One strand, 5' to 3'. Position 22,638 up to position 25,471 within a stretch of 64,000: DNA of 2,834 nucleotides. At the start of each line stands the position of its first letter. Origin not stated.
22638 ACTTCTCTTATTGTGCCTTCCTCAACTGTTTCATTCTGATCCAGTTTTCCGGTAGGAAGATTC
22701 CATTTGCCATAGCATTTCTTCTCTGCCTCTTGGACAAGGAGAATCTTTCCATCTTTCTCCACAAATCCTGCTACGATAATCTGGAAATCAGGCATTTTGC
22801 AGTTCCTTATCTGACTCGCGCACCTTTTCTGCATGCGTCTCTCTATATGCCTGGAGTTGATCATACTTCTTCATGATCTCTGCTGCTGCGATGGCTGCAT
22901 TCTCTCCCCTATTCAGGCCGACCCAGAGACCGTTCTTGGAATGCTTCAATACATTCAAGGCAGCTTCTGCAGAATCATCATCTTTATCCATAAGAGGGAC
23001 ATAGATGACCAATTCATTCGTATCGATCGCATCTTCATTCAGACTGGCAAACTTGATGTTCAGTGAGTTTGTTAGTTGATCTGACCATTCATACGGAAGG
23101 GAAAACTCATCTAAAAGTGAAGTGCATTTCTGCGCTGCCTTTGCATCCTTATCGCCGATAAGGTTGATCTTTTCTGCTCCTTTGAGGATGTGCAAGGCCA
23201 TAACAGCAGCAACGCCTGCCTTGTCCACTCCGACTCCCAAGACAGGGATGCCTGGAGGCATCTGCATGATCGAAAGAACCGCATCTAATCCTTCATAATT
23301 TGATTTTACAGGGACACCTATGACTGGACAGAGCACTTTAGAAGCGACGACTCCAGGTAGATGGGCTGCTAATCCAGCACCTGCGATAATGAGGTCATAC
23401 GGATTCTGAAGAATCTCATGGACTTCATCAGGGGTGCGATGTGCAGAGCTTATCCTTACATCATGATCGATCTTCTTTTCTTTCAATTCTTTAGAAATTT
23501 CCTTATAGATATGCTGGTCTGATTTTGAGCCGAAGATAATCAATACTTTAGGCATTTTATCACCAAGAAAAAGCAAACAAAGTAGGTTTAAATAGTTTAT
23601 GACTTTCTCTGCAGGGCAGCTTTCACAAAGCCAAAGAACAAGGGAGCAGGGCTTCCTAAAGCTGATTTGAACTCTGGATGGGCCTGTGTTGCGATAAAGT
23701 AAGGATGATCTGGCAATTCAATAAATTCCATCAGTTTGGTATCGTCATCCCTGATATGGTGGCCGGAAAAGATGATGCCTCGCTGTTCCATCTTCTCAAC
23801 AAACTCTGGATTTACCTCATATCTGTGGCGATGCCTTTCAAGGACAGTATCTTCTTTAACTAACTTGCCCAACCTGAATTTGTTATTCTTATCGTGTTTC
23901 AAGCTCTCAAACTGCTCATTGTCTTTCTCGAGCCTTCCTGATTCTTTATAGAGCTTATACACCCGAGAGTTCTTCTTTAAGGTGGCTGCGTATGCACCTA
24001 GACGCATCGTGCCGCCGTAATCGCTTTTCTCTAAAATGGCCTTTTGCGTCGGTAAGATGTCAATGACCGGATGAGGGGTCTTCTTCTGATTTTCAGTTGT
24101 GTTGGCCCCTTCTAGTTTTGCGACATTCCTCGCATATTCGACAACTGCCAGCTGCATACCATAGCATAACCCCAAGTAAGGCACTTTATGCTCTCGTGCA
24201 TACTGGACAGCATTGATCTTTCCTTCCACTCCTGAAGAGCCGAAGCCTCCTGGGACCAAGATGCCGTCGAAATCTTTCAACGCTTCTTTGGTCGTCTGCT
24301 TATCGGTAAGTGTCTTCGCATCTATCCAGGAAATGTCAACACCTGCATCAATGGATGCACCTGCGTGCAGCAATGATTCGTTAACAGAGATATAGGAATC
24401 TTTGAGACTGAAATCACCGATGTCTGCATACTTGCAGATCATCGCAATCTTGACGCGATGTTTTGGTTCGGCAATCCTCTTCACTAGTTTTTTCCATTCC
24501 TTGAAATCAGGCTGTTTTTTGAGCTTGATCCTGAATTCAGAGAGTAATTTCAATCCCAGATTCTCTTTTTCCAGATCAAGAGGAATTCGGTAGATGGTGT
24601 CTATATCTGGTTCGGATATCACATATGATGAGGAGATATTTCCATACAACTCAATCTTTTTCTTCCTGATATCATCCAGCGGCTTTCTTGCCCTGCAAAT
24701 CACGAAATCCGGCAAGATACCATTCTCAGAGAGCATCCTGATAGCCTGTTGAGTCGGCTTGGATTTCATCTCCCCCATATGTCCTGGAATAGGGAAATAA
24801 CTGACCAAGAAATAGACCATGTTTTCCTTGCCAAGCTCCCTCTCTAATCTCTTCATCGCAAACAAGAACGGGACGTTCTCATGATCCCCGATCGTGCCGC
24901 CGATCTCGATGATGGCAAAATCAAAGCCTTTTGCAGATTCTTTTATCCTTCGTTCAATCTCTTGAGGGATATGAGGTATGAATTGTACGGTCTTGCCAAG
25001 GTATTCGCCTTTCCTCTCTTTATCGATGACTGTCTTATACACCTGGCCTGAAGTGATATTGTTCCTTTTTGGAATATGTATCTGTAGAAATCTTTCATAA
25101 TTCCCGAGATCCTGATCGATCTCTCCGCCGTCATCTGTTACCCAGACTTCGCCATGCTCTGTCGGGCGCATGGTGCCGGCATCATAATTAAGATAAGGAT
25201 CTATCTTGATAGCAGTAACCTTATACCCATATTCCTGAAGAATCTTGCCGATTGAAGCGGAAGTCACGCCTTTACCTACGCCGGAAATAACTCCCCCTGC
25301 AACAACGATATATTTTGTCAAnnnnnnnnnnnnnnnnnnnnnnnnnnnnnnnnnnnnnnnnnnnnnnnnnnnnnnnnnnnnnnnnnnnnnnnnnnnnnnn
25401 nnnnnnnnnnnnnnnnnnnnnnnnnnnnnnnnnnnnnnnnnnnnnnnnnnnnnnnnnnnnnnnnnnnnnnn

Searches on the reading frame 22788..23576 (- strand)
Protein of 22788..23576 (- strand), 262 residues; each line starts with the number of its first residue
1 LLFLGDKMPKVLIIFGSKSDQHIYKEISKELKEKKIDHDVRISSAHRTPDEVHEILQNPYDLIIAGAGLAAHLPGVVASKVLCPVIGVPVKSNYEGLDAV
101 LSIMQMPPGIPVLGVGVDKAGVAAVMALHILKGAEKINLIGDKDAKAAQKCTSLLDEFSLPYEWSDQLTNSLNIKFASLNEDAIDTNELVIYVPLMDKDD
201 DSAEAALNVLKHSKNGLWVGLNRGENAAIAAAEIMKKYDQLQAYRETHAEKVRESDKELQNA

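Call 106: search_protein_families(library=pfam, proteins=[window:22788-23576:-], max_evalue=0.001)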
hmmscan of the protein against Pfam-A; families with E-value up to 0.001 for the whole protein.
window:22788-23576:- (262 aa): 1 family
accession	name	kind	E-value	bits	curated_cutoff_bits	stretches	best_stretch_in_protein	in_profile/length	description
PF00731.26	AIRC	-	5.4e-48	162.7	30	1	10-133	1-129/148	AIR carboxylase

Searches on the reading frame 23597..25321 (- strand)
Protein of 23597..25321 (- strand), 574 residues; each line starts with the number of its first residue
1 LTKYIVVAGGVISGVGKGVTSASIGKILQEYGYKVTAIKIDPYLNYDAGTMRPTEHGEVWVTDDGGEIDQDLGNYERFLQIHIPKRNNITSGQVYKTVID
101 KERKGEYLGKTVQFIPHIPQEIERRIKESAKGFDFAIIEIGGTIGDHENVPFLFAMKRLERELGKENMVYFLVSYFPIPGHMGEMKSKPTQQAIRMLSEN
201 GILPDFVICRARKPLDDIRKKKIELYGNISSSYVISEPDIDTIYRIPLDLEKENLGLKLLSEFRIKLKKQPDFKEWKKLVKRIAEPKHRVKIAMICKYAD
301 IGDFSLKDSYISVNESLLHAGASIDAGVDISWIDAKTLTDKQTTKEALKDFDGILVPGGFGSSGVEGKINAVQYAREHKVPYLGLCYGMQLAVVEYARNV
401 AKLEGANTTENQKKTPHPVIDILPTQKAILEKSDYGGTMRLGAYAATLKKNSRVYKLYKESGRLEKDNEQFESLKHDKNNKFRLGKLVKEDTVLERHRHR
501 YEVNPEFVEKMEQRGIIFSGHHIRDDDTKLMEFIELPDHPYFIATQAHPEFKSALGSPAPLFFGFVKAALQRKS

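Call 29: search_protein_families(library=pfam, proteins=[window:23597-25321:-], max_evalue=0.001)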
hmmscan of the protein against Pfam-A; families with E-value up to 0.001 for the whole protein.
window:23597-25321:- (574 aa): 3 families
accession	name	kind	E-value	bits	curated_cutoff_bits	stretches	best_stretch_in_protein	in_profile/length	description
PF06418.20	CTP_synth_N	-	9.9e-106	353.4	26.1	1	3-264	1-264/265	CTP synthase N-terminus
PF00117.34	GATase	-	2.1e-34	119.3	22.8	1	306-567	2-189/190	Glutamine amidotransferase class-I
PF01656.29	CbiA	-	9.4e-07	29.3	25.4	1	13-256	8-54/125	CobQ/CobB/MinD/ParA nucleotide binding domain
